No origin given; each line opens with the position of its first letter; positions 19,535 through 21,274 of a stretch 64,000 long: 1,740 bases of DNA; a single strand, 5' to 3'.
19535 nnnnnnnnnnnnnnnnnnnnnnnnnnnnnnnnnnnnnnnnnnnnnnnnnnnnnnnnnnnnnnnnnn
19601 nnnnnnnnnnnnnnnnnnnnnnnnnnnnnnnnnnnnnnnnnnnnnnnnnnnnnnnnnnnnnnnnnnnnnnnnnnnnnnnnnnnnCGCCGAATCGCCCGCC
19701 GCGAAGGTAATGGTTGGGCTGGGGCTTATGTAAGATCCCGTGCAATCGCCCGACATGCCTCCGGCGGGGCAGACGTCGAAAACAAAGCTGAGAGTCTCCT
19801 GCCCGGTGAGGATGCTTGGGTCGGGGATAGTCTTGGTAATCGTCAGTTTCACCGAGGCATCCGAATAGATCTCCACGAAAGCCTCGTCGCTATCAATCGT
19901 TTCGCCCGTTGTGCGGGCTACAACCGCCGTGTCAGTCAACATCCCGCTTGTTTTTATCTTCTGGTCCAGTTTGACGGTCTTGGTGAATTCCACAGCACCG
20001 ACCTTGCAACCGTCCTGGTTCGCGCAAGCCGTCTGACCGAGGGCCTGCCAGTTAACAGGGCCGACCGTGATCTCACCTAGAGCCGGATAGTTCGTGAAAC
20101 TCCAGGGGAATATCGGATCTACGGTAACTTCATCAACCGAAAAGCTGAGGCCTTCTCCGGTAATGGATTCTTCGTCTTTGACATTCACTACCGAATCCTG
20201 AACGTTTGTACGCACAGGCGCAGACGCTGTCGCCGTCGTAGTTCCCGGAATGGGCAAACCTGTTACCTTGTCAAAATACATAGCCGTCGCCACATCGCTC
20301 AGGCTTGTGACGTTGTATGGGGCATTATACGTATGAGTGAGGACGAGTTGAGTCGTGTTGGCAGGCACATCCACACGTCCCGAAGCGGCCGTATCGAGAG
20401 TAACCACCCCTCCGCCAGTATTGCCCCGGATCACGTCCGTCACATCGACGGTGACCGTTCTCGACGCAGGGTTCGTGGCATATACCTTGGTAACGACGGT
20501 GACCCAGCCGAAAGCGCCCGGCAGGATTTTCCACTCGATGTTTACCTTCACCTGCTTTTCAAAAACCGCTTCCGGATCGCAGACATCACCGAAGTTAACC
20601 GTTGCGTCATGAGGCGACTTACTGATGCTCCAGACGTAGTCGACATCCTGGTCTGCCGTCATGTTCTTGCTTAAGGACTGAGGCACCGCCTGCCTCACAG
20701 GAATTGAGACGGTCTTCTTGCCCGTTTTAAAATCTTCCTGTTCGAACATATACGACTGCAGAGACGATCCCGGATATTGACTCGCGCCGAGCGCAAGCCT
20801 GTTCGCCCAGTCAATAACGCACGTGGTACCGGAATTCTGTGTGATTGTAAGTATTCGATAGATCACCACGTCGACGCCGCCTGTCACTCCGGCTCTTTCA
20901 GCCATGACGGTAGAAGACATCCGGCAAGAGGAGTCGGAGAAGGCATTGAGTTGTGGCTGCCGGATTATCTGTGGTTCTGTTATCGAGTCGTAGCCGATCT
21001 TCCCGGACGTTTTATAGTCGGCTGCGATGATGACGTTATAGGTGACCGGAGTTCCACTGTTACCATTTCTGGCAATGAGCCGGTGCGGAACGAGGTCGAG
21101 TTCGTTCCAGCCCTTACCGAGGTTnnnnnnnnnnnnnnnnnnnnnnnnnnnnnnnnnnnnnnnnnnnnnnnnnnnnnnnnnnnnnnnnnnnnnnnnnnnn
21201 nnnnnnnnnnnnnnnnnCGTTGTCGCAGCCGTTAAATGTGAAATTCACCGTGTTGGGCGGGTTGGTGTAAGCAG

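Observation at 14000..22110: Compositionally distinct ~8-kb patch behaves as a second-messenger-controlled protease/adhesin cassette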

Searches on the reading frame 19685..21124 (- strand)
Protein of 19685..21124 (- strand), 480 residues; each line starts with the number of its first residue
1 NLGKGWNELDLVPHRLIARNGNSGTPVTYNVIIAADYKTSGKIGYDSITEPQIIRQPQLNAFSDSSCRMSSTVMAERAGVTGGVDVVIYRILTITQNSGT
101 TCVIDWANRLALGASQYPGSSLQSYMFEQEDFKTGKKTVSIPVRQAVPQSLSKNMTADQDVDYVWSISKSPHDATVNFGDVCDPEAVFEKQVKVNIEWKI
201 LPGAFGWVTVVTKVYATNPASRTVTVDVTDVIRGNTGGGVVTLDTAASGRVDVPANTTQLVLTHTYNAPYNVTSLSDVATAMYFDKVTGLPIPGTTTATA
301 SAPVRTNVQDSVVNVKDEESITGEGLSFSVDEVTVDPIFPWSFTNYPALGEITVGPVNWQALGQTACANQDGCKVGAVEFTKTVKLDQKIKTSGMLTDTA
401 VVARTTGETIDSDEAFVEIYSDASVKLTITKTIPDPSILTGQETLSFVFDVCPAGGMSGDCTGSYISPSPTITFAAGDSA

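Call 82: predict_structure(alignment_id=A4)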
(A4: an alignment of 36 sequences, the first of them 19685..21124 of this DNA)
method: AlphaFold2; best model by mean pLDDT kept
length: 480 residues; sequences in the alignment: 36
mean_pLDDT: 84.7   pTM: 0.48
mean pLDDT of the five models: 84.7, 83.6, 82.3, 82.0, 81.1
residues with pLDDT >= 90: 207; 70-90: 215; 50-70: 51; < 50: 7
segments of 3 or more residues with pLDDT < 50: 1-4
pLDDT, mean of each block of 10 residues (from residue 1): 54 86 84 90 84 80 90 91 85 92 89 67 80 81 68 89 81 91 92 89 75 90 91 90 96 90 93 92 86 88 80 88 96 86 85 92 70 75 94 94 87 92 84 87 89 61 63 91
secondary structure, 60 per line:
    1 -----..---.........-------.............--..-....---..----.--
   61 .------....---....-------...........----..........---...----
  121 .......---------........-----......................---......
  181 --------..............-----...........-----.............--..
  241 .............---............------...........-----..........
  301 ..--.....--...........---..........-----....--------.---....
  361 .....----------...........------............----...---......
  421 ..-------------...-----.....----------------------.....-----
elements in order: E11-19 E27-39 E45-48 E68-71 E75-78 E86-96 E101-110 E121-127 E137-144 E150-171 E175-180 E189-202 E208-218 E224-236 E239-253 E257-268 E275-285 E291-302 E305-309 E312-322 E326-335 E341-344 E357-365 E376-386 E393-404 E409-411 E415-422 E444-448 E471-475

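Call 86: fold_search(model_id=the predicted structure, library=pdb)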
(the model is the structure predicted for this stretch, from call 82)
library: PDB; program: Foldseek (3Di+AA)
matches with E <= 10: 1613; with E <= 0.001: 79
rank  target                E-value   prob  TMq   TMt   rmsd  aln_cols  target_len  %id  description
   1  8beg_B                3.5e-06  0.99  0.21  0.18  19.7       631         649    8  Structure of Ig-like domains from PrgB (released 2022-11-30)
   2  7uzs                  4.1e-06  1.00  0.15  0.11  21.2       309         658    8  Protein 4.2 (local refinement from consensus reconstruction of ankyrin complex classes) (released 2022-07-20)
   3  8csw                  4.4e-06  1.00  0.15  0.12  21.5       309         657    8  Local refinement of protein 4.2 in Class 2 of erythrocyte ankyrin-1 complex (released 2022-07-20)
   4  8cs9_X                6.0e-06  1.00  0.17  0.13  21.9       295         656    8  Composite reconstruction of Class 1 of the erythrocyte ankyrin-1 complex (released 2022-07-20)
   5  6a8p_B                6.0e-06  1.00  0.14  0.10  23.9       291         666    8  Transglutaminase 2 mutant G224V in complex with GTP (released 2018-09-26)
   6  3s3s_A                6.6e-06  1.00  0.15  0.12  20.7       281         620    8  Transglutaminase 2 in complex with a novel inhibitor (released 2012-06-06)
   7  3f83                  6.6e-06  0.87  0.15  0.15  24.6       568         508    9  Structure of fusion complex of the minor pilin CfaE and major pilin CfaB of CFA/I pili from ETEC E. coli (released 2009-08-11)
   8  1kv3_A                1.1e-05  1.00  0.15  0.11  23.9       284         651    8  HUMAN TISSUE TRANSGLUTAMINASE IN GDP BOUND FORM (released 2002-03-13)
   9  6a8p_A                1.4e-05  1.00  0.15  0.11  23.6       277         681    9  Transglutaminase 2 mutant G224V in complex with GTP (released 2018-09-26)
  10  3s3p_A                1.5e-05  1.00  0.15  0.12  22.3       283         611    8  Transglutaminase 2 in complex with a novel inhibitor (released 2012-06-06)
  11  5y9h_A                1.5e-05  0.98  0.21  0.23  21.6       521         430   10  Crystal structure of SafDAA-dsc complex (released 2017-11-15)
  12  3ly6_A                1.7e-05  1.00  0.15  0.11  23.3       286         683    8  Crystal structure of human transglutaminase 2 complex with adenosine 5' Triphosphate (released 2010-08-18)
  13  9ijj_4I               1.8e-05  0.91  0.17  0.04  33.2       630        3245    8  In situ structure of the central apparatus in mouse sperm axoneme. (released 2025-06-04)
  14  6kzb_A                1.9e-05  1.00  0.15  0.11  23.5       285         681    7  Transglutaminase2 complexed with calcium (released 2020-12-09)
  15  6avq_A                1.9e-05  0.97  0.20  0.12  24.5       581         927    7  The Therapeutic Antibody LM609 Selectively Inhibits Ligand Binding to Human alpha-V beta-3 Integrin via Steric Hindran (released 2017-11-01)
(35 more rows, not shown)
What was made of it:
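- On Gram-positive SpaA/Cna-B-type sortase-anchored adhesin: The N-terminal model resembles Ig domains of PrgB, AgI/II and Cnm (call 86).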
